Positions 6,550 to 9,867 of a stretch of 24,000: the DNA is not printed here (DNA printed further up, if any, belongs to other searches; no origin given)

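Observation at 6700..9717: ~1000-aa double HdrA: a covalent pseudo-dimer whose two halves keep complementary domain sets (three copies: 6700-9717, 10500-13511, 14594-17608)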

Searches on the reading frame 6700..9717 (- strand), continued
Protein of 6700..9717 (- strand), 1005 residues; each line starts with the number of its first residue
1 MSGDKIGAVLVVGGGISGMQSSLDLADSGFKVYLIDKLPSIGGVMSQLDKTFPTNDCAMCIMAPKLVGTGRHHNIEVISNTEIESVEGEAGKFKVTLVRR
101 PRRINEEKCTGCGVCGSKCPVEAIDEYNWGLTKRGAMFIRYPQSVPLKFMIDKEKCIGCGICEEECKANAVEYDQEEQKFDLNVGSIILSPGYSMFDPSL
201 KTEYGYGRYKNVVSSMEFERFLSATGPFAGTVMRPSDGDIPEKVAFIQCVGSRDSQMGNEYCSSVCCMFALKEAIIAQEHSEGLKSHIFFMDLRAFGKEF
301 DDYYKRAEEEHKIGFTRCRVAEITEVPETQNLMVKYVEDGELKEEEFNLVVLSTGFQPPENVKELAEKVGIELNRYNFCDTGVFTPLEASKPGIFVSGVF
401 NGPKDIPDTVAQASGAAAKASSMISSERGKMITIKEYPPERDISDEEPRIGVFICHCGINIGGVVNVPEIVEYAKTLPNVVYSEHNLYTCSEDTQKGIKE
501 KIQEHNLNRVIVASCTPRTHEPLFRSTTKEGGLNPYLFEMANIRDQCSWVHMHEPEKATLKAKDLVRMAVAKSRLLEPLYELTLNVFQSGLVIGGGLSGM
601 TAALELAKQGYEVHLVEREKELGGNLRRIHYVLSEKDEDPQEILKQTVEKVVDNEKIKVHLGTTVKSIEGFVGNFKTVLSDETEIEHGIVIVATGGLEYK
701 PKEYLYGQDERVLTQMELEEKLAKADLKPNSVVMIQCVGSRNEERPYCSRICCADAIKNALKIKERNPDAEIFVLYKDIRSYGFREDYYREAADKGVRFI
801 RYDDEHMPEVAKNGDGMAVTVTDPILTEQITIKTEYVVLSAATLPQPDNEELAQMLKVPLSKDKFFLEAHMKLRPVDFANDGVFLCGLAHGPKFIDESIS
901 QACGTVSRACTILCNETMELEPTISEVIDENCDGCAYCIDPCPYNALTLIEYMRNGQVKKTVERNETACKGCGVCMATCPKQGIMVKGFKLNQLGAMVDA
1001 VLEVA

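Call 15: find_homologous_proteins(query=window:6700-9717:-, max_evalue=1e-20)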
Query window:6700-9717:- (1005 aa): 8000 proteins with E <= 1e-20 among 8000 candidates; the best 120 are listed.
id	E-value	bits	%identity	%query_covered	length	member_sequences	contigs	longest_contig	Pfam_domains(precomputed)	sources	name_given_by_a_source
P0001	0.0e+0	2316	100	100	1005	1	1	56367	PF14697.12,PF13450.13,PF07992.21,PF12837.13,PF00070.34,PF03486.21,PF13484.12,PF12838.13,PF13454.13,PF01134.29,PF01494.26,PF12831.14,PF01946.24,PF01266.31,PF12797.13,PF00890.31,PF00037.33,PF13738.13,PF25160.2,PF13237.12,PF13187.12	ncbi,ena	-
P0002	0.0e+0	2077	88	100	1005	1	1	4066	PF14697.12,PF13450.13,PF07992.21,PF12837.13,PF00070.34,PF03486.21,PF13484.12,PF12838.13,PF13454.13,PF01134.29,PF01494.26,PF12831.14,PF01946.24,PF01266.31,PF12797.13,PF00890.31,PF00037.33,PF13738.13,PF25160.2,PF13237.12,PF13187.12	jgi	jgi:heterodisulfide reductase subunit A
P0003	0.0e+0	2074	88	100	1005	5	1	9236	PF14697.12,PF13450.13,PF07992.21,PF12837.13,PF00070.34,PF03486.21,PF13484.12,PF12838.13,PF13454.13,PF01134.29,PF01494.26,PF12831.14,PF01946.24,PF01266.31,PF12797.13,PF00890.31,PF00037.33,PF13738.13,PF25160.2,PF13237.12,PF13187.12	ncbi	-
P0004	0.0e+0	2074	88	100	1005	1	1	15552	PF14697.12,PF13450.13,PF07992.21,PF12837.13,PF00070.34,PF03486.21,PF13484.12,PF12838.13,PF13454.13,PF01134.29,PF01494.26,PF12831.14,PF01946.24,PF01266.31,PF12797.13,PF00890.31,PF00037.33,PF13738.13,PF25160.2,PF13237.12,PF13187.12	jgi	jgi:heterodisulfide reductase subunit A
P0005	0.0e+0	2062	87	100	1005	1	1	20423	PF14697.12,PF13450.13,PF07992.21,PF12837.13,PF00070.34,PF03486.21,PF13484.12,PF12838.13,PF13454.13,PF01134.29,PF01494.26,PF12831.14,PF01946.24,PF01266.31,PF12797.13,PF00890.31,PF00037.33,PF13738.13,PF25160.2,PF13237.12,PF13187.12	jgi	jgi:heterodisulfide reductase subunit A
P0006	0.0e+0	2036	86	100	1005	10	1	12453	PF14697.12,PF13450.13,PF07992.21,PF12837.13,PF00070.34,PF03486.21,PF13484.12,PF12838.13,PF01134.29,PF01494.26,PF12831.14,PF01946.24,PF01266.31,PF12797.13,PF00890.31,PF00037.33,PF13738.13,PF25160.2,PF13237.12,PF13187.12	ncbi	-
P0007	0.0e+0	2027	86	100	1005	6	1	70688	PF14697.12,PF13450.13,PF07992.21,PF12837.13,PF00070.34,PF03486.21,PF13484.12,PF12838.13,PF01134.29,PF01494.26,PF12831.14,PF01946.24,PF01266.31,PF12797.13,PF00890.31,PF00037.33,PF13738.13,PF25160.2,PF13237.12,PF13187.12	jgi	jgi:heterodisulfide reductase subunit A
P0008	0.0e+0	2014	85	100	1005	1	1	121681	PF14697.12,PF13450.13,PF07992.21,PF12837.13,PF00070.34,PF03486.21,PF13484.12,PF12838.13,PF01134.29,PF01494.26,PF12831.14,PF01946.24,PF01266.31,PF12797.13,PF00890.31,PF00037.33,PF13738.13,PF25160.2,PF13237.12,PF13187.12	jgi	jgi:heterodisulfide reductase subunit A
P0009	0.0e+0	2003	84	100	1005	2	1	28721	PF14697.12,PF13450.13,PF07992.21,PF00070.34,PF03486.21,PF13484.12,PF12838.13,PF01134.29,PF01494.26,PF12831.14,PF01946.24,PF01266.31,PF12797.13,PF00890.31,PF00037.33,PF13738.13,PF25160.2,PF13237.12,PF13187.12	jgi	jgi:heterodisulfide reductase subunit A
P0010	0.0e+0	1997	84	100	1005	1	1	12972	PF14697.12,PF13450.13,PF07992.21,PF00070.34,PF03486.21,PF13484.12,PF12838.13,PF01134.29,PF01494.26,PF12831.14,PF01946.24,PF01266.31,PF12797.13,PF00890.31,PF00037.33,PF13738.13,PF25160.2,PF13237.12,PF13187.12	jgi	jgi:heterodisulfide reductase subunit A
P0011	0.0e+0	1969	84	98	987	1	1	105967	PF14697.12,PF13450.13,PF07992.21,PF12837.13,PF00070.34,PF03486.21,PF13484.12,PF12838.13,PF13454.13,PF12831.14,PF01266.31,PF12797.13,PF00890.31,PF00037.33,PF13738.13,PF25160.2,PF13237.12,PF13187.12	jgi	jgi:heterodisulfide reductase subunit A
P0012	0.0e+0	1932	88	93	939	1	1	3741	PF14697.12,PF13450.13,PF07992.21,PF12837.13,PF00070.34,PF03486.21,PF13484.12,PF12838.13,PF12831.14,PF01266.31,PF12797.13,PF00890.31,PF00037.33,PF13738.13,PF25160.2,PF13237.12,PF13187.12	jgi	jgi:heterodisulfide reductase subunit A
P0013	0.0e+0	1701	72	99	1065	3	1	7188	PF14697.12,PF17179.10,PF13450.13,PF07992.21,PF12837.13,PF00070.34,PF03486.21,PF13484.12,PF12838.13,PF13459.12,PF01134.29,PF01494.26,PF12831.14,PF01266.31,PF12797.13,PF00890.31,PF00037.33,PF13738.13,PF25160.2,PF13237.12,PF13183.12,PF13187.12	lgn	-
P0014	0.0e+0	1697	72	99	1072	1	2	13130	PF14697.12,PF13450.13,PF07992.21,PF12837.13,PF00070.34,PF03486.21,PF12838.13,PF01134.29,PF01494.26,PF12831.14,PF01266.31,PF12797.13,PF00890.31,PF00037.33,PF13738.13,PF25160.2,PF13237.12,PF13187.12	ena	-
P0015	0.0e+0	1694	72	100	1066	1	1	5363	PF14697.12,PF17179.10,PF13450.13,PF07992.21,PF12837.13,PF00070.34,PF03486.21,PF13484.12,PF12838.13,PF13459.12,PF01134.29,PF01494.26,PF12831.14,PF01266.31,PF12797.13,PF00890.31,PF00037.33,PF13738.13,PF25160.2,PF13237.12,PF13183.12,PF13187.12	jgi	jgi:heterodisulfide reductase subunit A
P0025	0.0e+0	1642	69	99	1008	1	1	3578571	PF14697.12,PF13450.13,PF07992.21,PF12837.13,PF00070.34,PF03486.21,PF13484.12,PF12838.13,PF13459.12,PF01134.29,PF12831.14,PF01946.24,PF01266.31,PF12797.13,PF00890.31,PF00037.33,PF13738.13,PF25160.2,PF13237.12,PF13187.12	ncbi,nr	ncbi:MAG: CoB--CoM heterodisulfide reductase iron-sulfur subunit A family protein [Thermoplasmata ar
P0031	0.0e+0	1582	66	100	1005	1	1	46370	PF14697.12,PF17179.10,PF13450.13,PF07992.21,PF12837.13,PF00070.34,PF03486.21,PF13484.12,PF12838.13,PF13454.13,PF01134.29,PF01494.26,PF12831.14,PF01946.24,PF01266.31,PF01593.31,PF12797.13,PF00890.31,PF00037.33,PF13738.13,PF25160.2,PF13237.12,PF13187.12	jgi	jgi:heterodisulfide reductase subunit A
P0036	0.0e+0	1573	66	100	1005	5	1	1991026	PF14697.12,PF17179.10,PF13450.13,PF07992.21,PF12837.13,PF00070.34,PF03486.21,PF13484.12,PF12838.13,PF01134.29,PF01494.26,PF12831.14,PF01946.24,PF01266.31,PF01593.31,PF12797.13,PF00890.31,PF00037.33,PF13738.13,PF25160.2,PF13183.12,PF13187.12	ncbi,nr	ncbi:MAG: CoB--CoM heterodisulfide reductase iron-sulfur subunit A family protein [Methanobacteriota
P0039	0.0e+0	1566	66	100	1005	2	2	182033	PF14697.12,PF17179.10,PF13450.13,PF07992.21,PF12837.13,PF00070.34,PF03486.21,PF12838.13,PF13454.13,PF01134.29,PF01494.26,PF12831.14,PF01946.24,PF01266.31,PF01593.31,PF12797.13,PF00890.31,PF00037.33,PF13738.13,PF25160.2,PF13237.12,PF13187.12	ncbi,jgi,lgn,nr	ncbi:MAG: CoB--CoM heterodisulfide reductase iron-sulfur subunit A family protein [Methanomassiliico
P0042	0.0e+0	1553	67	98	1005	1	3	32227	PF14697.12,PF13450.13,PF07992.21,PF12837.13,PF00070.34,PF03486.21,PF13484.12,PF12838.13,PF13459.12,PF01134.29,PF01494.26,PF12831.14,PF01266.31,PF12797.13,PF00890.31,PF00037.33,PF13738.13,PF25160.2,PF13237.12,PF13187.12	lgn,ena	-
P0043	0.0e+0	1548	66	98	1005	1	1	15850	PF14697.12,PF13450.13,PF07992.21,PF12837.13,PF00070.34,PF03486.21,PF13484.12,PF12838.13,PF13454.13,PF01134.29,PF01494.26,PF12831.14,PF01946.24,PF01266.31,PF01593.31,PF12797.13,PF00890.31,PF00037.33,PF13738.13,PF25160.2,PF13237.12,PF13183.12,PF13187.12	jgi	-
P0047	0.0e+0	1544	65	100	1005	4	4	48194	PF14697.12,PF17179.10,PF13450.13,PF07992.21,PF00070.34,PF03486.21,PF13484.12,PF12838.13,PF13454.13,PF01134.29,PF01494.26,PF12831.14,PF01946.24,PF01266.31,PF01593.31,PF12797.13,PF00890.31,PF00037.33,PF13738.13,PF25160.2,PF13237.12,PF13183.12,PF13187.12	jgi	jgi:heterodisulfide reductase subunit A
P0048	0.0e+0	1544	65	100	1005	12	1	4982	PF14697.12,PF17179.10,PF13450.13,PF07992.21,PF12837.13,PF00070.34,PF03486.21,PF12838.13,PF13454.13,PF01134.29,PF01494.26,PF12831.14,PF01946.24,PF01266.31,PF01593.31,PF12797.13,PF00890.31,PF00037.33,PF13738.13,PF25160.2,PF13237.12,PF13187.12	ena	-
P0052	0.0e+0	1543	66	98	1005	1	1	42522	PF14697.12,PF13450.13,PF07992.21,PF12837.13,PF00070.34,PF03486.21,PF13484.12,PF12838.13,PF13454.13,PF01134.29,PF01494.26,PF12831.14,PF01946.24,PF01266.31,PF01593.31,PF12797.13,PF00890.31,PF00037.33,PF13738.13,PF25160.2,PF13237.12,PF13183.12,PF13187.12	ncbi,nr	ncbi:CoB--CoM heterodisulfide reductase iron-sulfur subunit A family protein [Candidatus Bathyarchae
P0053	0.0e+0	1543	65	98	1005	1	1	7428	PF14697.12,PF13450.13,PF07992.21,PF12837.13,PF00070.34,PF03486.21,PF13484.12,PF12838.13,PF13454.13,PF13459.12,PF01134.29,PF01494.26,PF12831.14,PF01266.31,PF12797.13,PF00890.31,PF00037.33,PF13738.13,PF25160.2,PF13237.12,PF13187.12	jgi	-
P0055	0.0e+0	1541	66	98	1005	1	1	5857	PF14697.12,PF13450.13,PF07992.21,PF12837.13,PF00070.34,PF03486.21,PF13484.12,PF12838.13,PF13454.13,PF01134.29,PF01494.26,PF12831.14,PF01946.24,PF01266.31,PF01593.31,PF12797.13,PF00890.31,PF00037.33,PF13738.13,PF25160.2,PF13237.12,PF13183.12,PF13187.12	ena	-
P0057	0.0e+0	1538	66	98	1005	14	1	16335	PF14697.12,PF13450.13,PF07992.21,PF12837.13,PF00070.34,PF03486.21,PF13484.12,PF12838.13,PF13454.13,PF01134.29,PF01494.26,PF12831.14,PF01946.24,PF01266.31,PF01593.31,PF12797.13,PF00890.31,PF00037.33,PF13738.13,PF25160.2,PF13237.12,PF13183.12,PF13187.12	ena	-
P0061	0.0e+0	1535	65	99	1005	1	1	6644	PF14697.12,PF13450.13,PF07992.21,PF12837.13,PF00070.34,PF03486.21,PF13484.12,PF12838.13,PF13454.13,PF01134.29,PF01494.26,PF12831.14,PF01946.24,PF01266.31,PF12797.13,PF00890.31,PF00037.33,PF13738.13,PF25160.2,PF13237.12,PF13183.12,PF13187.12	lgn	-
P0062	0.0e+0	1535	65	98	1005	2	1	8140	PF14697.12,PF13450.13,PF07992.21,PF12837.13,PF00070.34,PF03486.21,PF13484.12,PF12838.13,PF13454.13,PF01134.29,PF01494.26,PF12831.14,PF01946.24,PF01266.31,PF01593.31,PF12797.13,PF00890.31,PF00037.33,PF13738.13,PF25160.2,PF13237.12,PF13183.12,PF13187.12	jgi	-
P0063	0.0e+0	1534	66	98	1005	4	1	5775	PF14697.12,PF13450.13,PF07992.21,PF12837.13,PF00070.34,PF03486.21,PF13484.12,PF12838.13,PF13454.13,PF01134.29,PF01494.26,PF12831.14,PF01946.24,PF01266.31,PF12797.13,PF00890.31,PF00037.33,PF13738.13,PF25160.2,PF13237.12,PF13183.12,PF13187.12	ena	-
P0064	0.0e+0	1534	66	100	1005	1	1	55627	PF14697.12,PF17179.10,PF13450.13,PF07992.21,PF12837.13,PF00070.34,PF03486.21,PF13484.12,PF12838.13,PF13454.13,PF01134.29,PF12831.14,PF01266.31,PF12797.13,PF00890.31,PF00037.33,PF13738.13,PF25160.2,PF13237.12,PF13187.12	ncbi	ncbi:MAG: FAD-dependent oxidoreductase [Candidatus Bathyarchaeia archaeon]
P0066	0.0e+0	1532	66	98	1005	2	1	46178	PF14697.12,PF13450.13,PF07992.21,PF12837.13,PF00070.34,PF03486.21,PF13484.12,PF12838.13,PF13454.13,PF01134.29,PF01494.26,PF12831.14,PF01946.24,PF01266.31,PF01593.31,PF12797.13,PF00890.31,PF00037.33,PF13738.13,PF25160.2,PF13237.12,PF13183.12,PF13187.12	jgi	-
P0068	0.0e+0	1531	66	100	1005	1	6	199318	PF14697.12,PF13450.13,PF07992.21,PF12837.13,PF00070.34,PF03486.21,PF13484.12,PF12838.13,PF13454.13,PF01134.29,PF01494.26,PF12831.14,PF01946.24,PF01266.31,PF01593.31,PF12797.13,PF00890.31,PF00037.33,PF13738.13,PF25160.2,PF13237.12,PF13187.12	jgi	jgi:heterodisulfide reductase subunit A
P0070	0.0e+0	1528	65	98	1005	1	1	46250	PF14697.12,PF13450.13,PF07992.21,PF12837.13,PF00070.34,PF03486.21,PF13484.12,PF12838.13,PF13454.13,PF01134.29,PF01494.26,PF12831.14,PF01946.24,PF01266.31,PF01593.31,PF12797.13,PF00890.31,PF00037.33,PF13738.13,PF25160.2,PF13237.12,PF13187.12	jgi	jgi:heterodisulfide reductase subunit A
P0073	0.0e+0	1526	65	99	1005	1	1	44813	PF14697.12,PF13450.13,PF07992.21,PF12837.13,PF00070.34,PF03486.21,PF13484.12,PF12838.13,PF13454.13,PF01134.29,PF01494.26,PF12831.14,PF01946.24,PF01266.31,PF01593.31,PF12797.13,PF00890.31,PF00037.33,PF13738.13,PF01262.28,PF25160.2,PF13237.12,PF13187.12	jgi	-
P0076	0.0e+0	1523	64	100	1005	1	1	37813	PF14697.12,PF13450.13,PF07992.21,PF12837.13,PF00070.34,PF03486.21,PF13484.12,PF13459.12,PF01266.31,PF00890.31,PF13738.13,PF25160.2,PF13237.12,PF17179.10,PF12838.13,PF13454.13,PF01134.29,PF01494.26,PF12831.14,PF01946.24,PF01593.31,PF12797.13,PF00037.33,PF01262.28,PF13183.12,PF13187.12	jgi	-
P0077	0.0e+0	1523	65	100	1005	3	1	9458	PF14697.12,PF13450.13,PF07992.21,PF12837.13,PF00070.34,PF03486.21,PF13484.12,PF12838.13,PF13454.13,PF05834.19,PF01134.29,PF01494.26,PF12831.14,PF01946.24,PF01266.31,PF01593.31,PF12797.13,PF00890.31,PF00037.33,PF13738.13,PF25160.2,PF13237.12,PF13187.12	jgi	-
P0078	0.0e+0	1522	65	98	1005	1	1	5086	PF14697.12,PF13450.13,PF07992.21,PF12837.13,PF00070.34,PF03486.21,PF13484.12,PF01266.31,PF00890.31,PF13738.13,PF25160.2,PF13237.12,PF12838.13,PF13454.13,PF01134.29,PF01494.26,PF12831.14,PF01946.24,PF01593.31,PF12797.13,PF00037.33,PF01262.28,PF13183.12,PF13187.12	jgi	-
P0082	0.0e+0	1519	65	98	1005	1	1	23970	PF14697.12,PF13450.13,PF07992.21,PF12837.13,PF00070.34,PF03486.21,PF13484.12,PF12838.13,PF13454.13,PF01134.29,PF01494.26,PF12831.14,PF01946.24,PF01266.31,PF01593.31,PF12797.13,PF00890.31,PF00037.33,PF13738.13,PF01262.28,PF25160.2,PF13237.12,PF13187.12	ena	-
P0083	0.0e+0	1519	65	100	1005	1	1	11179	PF14697.12,PF13450.13,PF07992.21,PF12837.13,PF00070.34,PF03486.21,PF13484.12,PF12838.13,PF13454.13,PF01134.29,PF01494.26,PF12831.14,PF01946.24,PF01266.31,PF01593.31,PF12797.13,PF00890.31,PF00037.33,PF13738.13,PF01262.28,PF25160.2,PF13237.12,PF13187.12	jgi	-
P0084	0.0e+0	1519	65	98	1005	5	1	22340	PF14697.12,PF13450.13,PF07992.21,PF12837.13,PF00070.34,PF03486.21,PF13484.12,PF12838.13,PF13454.13,PF01134.29,PF01494.26,PF12831.14,PF01946.24,PF01266.31,PF01593.31,PF12797.13,PF00890.31,PF00037.33,PF13738.13,PF25160.2,PF13237.12,PF13187.12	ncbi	-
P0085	0.0e+0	1518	64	100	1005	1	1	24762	PF14697.12,PF13450.13,PF07992.21,PF12837.13,PF00070.34,PF03486.21,PF13484.12,PF13459.12,PF01266.31,PF00890.31,PF13738.13,PF25160.2,PF13237.12,PF17179.10,PF12838.13,PF13454.13,PF01134.29,PF01494.26,PF12831.14,PF01946.24,PF01593.31,PF12797.13,PF00037.33,PF01262.28,PF13183.12,PF13187.12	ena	-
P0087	0.0e+0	1518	65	99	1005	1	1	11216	PF14697.12,PF13450.13,PF07992.21,PF12837.13,PF00070.34,PF03486.21,PF13484.12,PF12838.13,PF13454.13,PF01134.29,PF01494.26,PF12831.14,PF01946.24,PF01266.31,PF01593.31,PF12797.13,PF00890.31,PF00037.33,PF13738.13,PF25160.2,PF13237.12,PF13187.12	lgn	-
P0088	0.0e+0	1516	65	98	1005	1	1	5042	PF14697.12,PF13450.13,PF07992.21,PF12837.13,PF00070.34,PF03486.21,PF13484.12,PF12838.13,PF13454.13,PF01134.29,PF01494.26,PF12831.14,PF01946.24,PF01266.31,PF01593.31,PF12797.13,PF00890.31,PF00037.33,PF13738.13,PF01262.28,PF25160.2,PF13237.12,PF13187.12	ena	-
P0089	0.0e+0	1516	65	98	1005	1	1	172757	PF14697.12,PF13450.13,PF07992.21,PF12837.13,PF00070.34,PF03486.21,PF13484.12,PF12838.13,PF13454.13,PF01134.29,PF01494.26,PF12831.14,PF01946.24,PF01266.31,PF01593.31,PF12797.13,PF00890.31,PF00037.33,PF13738.13,PF25160.2,PF13237.12,PF13187.12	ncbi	-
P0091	0.0e+0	1516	65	98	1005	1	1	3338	PF14697.12,PF13450.13,PF07992.21,PF12837.13,PF00070.34,PF03486.21,PF13484.12,PF12838.13,PF13454.13,PF01134.29,PF01494.26,PF12831.14,PF01946.24,PF01266.31,PF12797.13,PF00890.31,PF00037.33,PF13738.13,PF25160.2,PF13237.12,PF13183.12,PF13187.12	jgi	jgi:heterodisulfide reductase subunit A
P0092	0.0e+0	1515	64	98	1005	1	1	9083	PF14697.12,PF17179.10,PF13450.13,PF07992.21,PF12837.13,PF00070.34,PF03486.21,PF13484.12,PF12838.13,PF13454.13,PF01134.29,PF01494.26,PF12831.14,PF01946.24,PF01266.31,PF01593.31,PF12797.13,PF00890.31,PF00037.33,PF13738.13,PF25160.2,PF13237.12,PF13187.12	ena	-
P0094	0.0e+0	1515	65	98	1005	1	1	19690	PF14697.12,PF13450.13,PF07992.21,PF12837.13,PF00070.34,PF03486.21,PF13484.12,PF01266.31,PF00890.31,PF13738.13,PF25160.2,PF13237.12,PF12838.13,PF13454.13,PF01134.29,PF01494.26,PF12831.14,PF01946.24,PF01593.31,PF12797.13,PF00037.33,PF01262.28,PF13183.12,PF13187.12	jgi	-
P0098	0.0e+0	1514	65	99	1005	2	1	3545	PF14697.12,PF13450.13,PF07992.21,PF12837.13,PF00070.34,PF03486.21,PF13484.12,PF01266.31,PF00890.31,PF13738.13,PF25160.2,PF13237.12,PF17179.10,PF12838.13,PF13454.13,PF01134.29,PF01494.26,PF12831.14,PF01946.24,PF01593.31,PF12797.13,PF00037.33,PF01262.28,PF13183.12,PF13187.12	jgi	-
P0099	0.0e+0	1514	65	98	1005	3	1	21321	PF14697.12,PF17179.10,PF13450.13,PF07992.21,PF12837.13,PF00070.34,PF03486.21,PF13484.12,PF12838.13,PF13454.13,PF01134.29,PF01494.26,PF12831.14,PF01946.24,PF01266.31,PF12797.13,PF00890.31,PF00037.33,PF13738.13,PF25160.2,PF13237.12,PF13187.12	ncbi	-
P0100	0.0e+0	1514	65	98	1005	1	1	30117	PF14697.12,PF13450.13,PF07992.21,PF12837.13,PF00070.34,PF03486.21,PF13484.12,PF12838.13,PF13454.13,PF01134.29,PF01494.26,PF12831.14,PF01946.24,PF01266.31,PF01593.31,PF12797.13,PF00890.31,PF00037.33,PF13738.13,PF01262.28,PF25160.2,PF13237.12,PF13187.12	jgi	-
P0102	0.0e+0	1513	63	98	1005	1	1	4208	PF14697.12,PF13450.13,PF07992.21,PF12837.13,PF00070.34,PF03486.21,PF13484.12,PF13459.12,PF01266.31,PF00890.31,PF13738.13,PF25160.2,PF13237.12,PF17179.10,PF12838.13,PF13454.13,PF01134.29,PF01494.26,PF12831.14,PF01946.24,PF01593.31,PF12797.13,PF00037.33,PF01262.28,PF13183.12,PF13187.12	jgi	-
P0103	0.0e+0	1512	66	100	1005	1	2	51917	PF14697.12,PF13450.13,PF07992.21,PF12837.13,PF00070.34,PF03486.21,PF13484.12,PF12838.13,PF13454.13,PF01134.29,PF01494.26,PF12831.14,PF01266.31,PF01593.31,PF12797.13,PF00890.31,PF00037.33,PF13738.13,PF25160.2,PF13237.12,PF13187.12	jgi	-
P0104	0.0e+0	1512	63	98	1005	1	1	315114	PF14697.12,PF13450.13,PF07992.21,PF12837.13,PF00070.34,PF03486.21,PF13484.12,PF13459.12,PF01266.31,PF00890.31,PF13738.13,PF25160.2,PF13237.12,PF17179.10,PF12838.13,PF13454.13,PF01134.29,PF01494.26,PF12831.14,PF01946.24,PF01593.31,PF12797.13,PF00037.33,PF01262.28,PF13183.12,PF13187.12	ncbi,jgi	-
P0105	0.0e+0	1512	65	98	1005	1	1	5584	PF14697.12,PF13450.13,PF07992.21,PF12837.13,PF00070.34,PF03486.21,PF13484.12,PF12838.13,PF13454.13,PF01134.29,PF01494.26,PF12831.14,PF01946.24,PF01266.31,PF01593.31,PF12797.13,PF00890.31,PF00037.33,PF13738.13,PF25160.2,PF13237.12,PF13187.12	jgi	-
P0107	0.0e+0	1512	64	98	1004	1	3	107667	PF14697.12,PF13450.13,PF07992.21,PF12837.13,PF00070.34,PF03486.21,PF13484.12,PF12838.13,PF13454.13,PF01134.29,PF01494.26,PF12831.14,PF01946.24,PF01266.31,PF01593.31,PF12797.13,PF00890.31,PF00037.33,PF13738.13,PF25160.2,PF13237.12,PF13187.12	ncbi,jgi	ncbi:MAG: FAD-dependent oxidoreductase [Candidatus Freyarchaeota archaeon]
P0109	0.0e+0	1512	65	98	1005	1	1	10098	PF14697.12,PF13450.13,PF07992.21,PF12837.13,PF00070.34,PF03486.21,PF13484.12,PF01266.31,PF00890.31,PF13738.13,PF25160.2,PF13237.12,PF17179.10,PF12838.13,PF13454.13,PF01134.29,PF01494.26,PF12831.14,PF01946.24,PF01593.31,PF12797.13,PF00037.33,PF01262.28,PF13187.12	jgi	-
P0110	0.0e+0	1512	64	98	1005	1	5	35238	PF14697.12,PF13450.13,PF07992.21,PF12837.13,PF00070.34,PF03486.21,PF13484.12,PF12838.13,PF13454.13,PF01134.29,PF01494.26,PF12831.14,PF01946.24,PF01266.31,PF01593.31,PF12797.13,PF00890.31,PF00037.33,PF13738.13,PF25160.2,PF13237.12,PF13187.12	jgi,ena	-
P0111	0.0e+0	1512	64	98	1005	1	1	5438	PF14697.12,PF13450.13,PF07992.21,PF12837.13,PF00070.34,PF03486.21,PF13484.12,PF01266.31,PF00890.31,PF13738.13,PF25160.2,PF13237.12,PF17179.10,PF12838.13,PF13454.13,PF01134.29,PF01494.26,PF12831.14,PF01946.24,PF01593.31,PF12797.13,PF00037.33,PF01262.28,PF13187.12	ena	-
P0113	0.0e+0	1511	64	98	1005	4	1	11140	PF14697.12,PF13450.13,PF07992.21,PF12837.13,PF00070.34,PF03486.21,PF13484.12,PF13459.12,PF01266.31,PF00890.31,PF13738.13,PF25160.2,PF13237.12,PF12838.13,PF13454.13,PF01134.29,PF01494.26,PF12831.14,PF01946.24,PF01593.31,PF12797.13,PF00037.33,PF01262.28,PF13183.12,PF13187.12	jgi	jgi:heterodisulfide reductase subunit A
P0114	0.0e+0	1511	65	98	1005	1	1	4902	PF14697.12,PF13450.13,PF07992.21,PF12837.13,PF00070.34,PF03486.21,PF13484.12,PF12838.13,PF13454.13,PF01134.29,PF01494.26,PF12831.14,PF01946.24,PF01266.31,PF01593.31,PF12797.13,PF00890.31,PF00037.33,PF13738.13,PF25160.2,PF13237.12,PF13187.12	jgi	jgi:heterodisulfide reductase subunit A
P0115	0.0e+0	1511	64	98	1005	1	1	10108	PF14697.12,PF13450.13,PF07992.21,PF12837.13,PF00070.34,PF03486.21,PF13484.12,PF12838.13,PF13454.13,PF13459.12,PF01134.29,PF01494.26,PF12831.14,PF01946.24,PF01266.31,PF01593.31,PF12797.13,PF00890.31,PF00037.33,PF13738.13,PF25160.2,PF13237.12,PF13187.12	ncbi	-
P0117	0.0e+0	1511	66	100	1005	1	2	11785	PF14697.12,PF13450.13,PF07992.21,PF12837.13,PF00070.34,PF03486.21,PF13484.12,PF12838.13,PF13454.13,PF01134.29,PF01494.26,PF12831.14,PF01266.31,PF01593.31,PF12797.13,PF00890.31,PF00037.33,PF13738.13,PF25160.2,PF13237.12,PF13187.12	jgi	-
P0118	0.0e+0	1510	64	98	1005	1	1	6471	PF14697.12,PF13450.13,PF07992.21,PF12837.13,PF00070.34,PF03486.21,PF13484.12,PF01266.31,PF00890.31,PF13738.13,PF25160.2,PF13237.12,PF17179.10,PF12838.13,PF13454.13,PF01134.29,PF01494.26,PF12831.14,PF01946.24,PF01593.31,PF12797.13,PF00037.33,PF01262.28,PF13187.12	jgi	-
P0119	0.0e+0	1510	65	100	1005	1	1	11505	PF14697.12,PF13450.13,PF07992.21,PF12837.13,PF00070.34,PF03486.21,PF13484.12,PF12838.13,PF13454.13,PF01134.29,PF01494.26,PF12831.14,PF01266.31,PF01593.31,PF12797.13,PF00890.31,PF00037.33,PF13738.13,PF25160.2,PF13237.12,PF13187.12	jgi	-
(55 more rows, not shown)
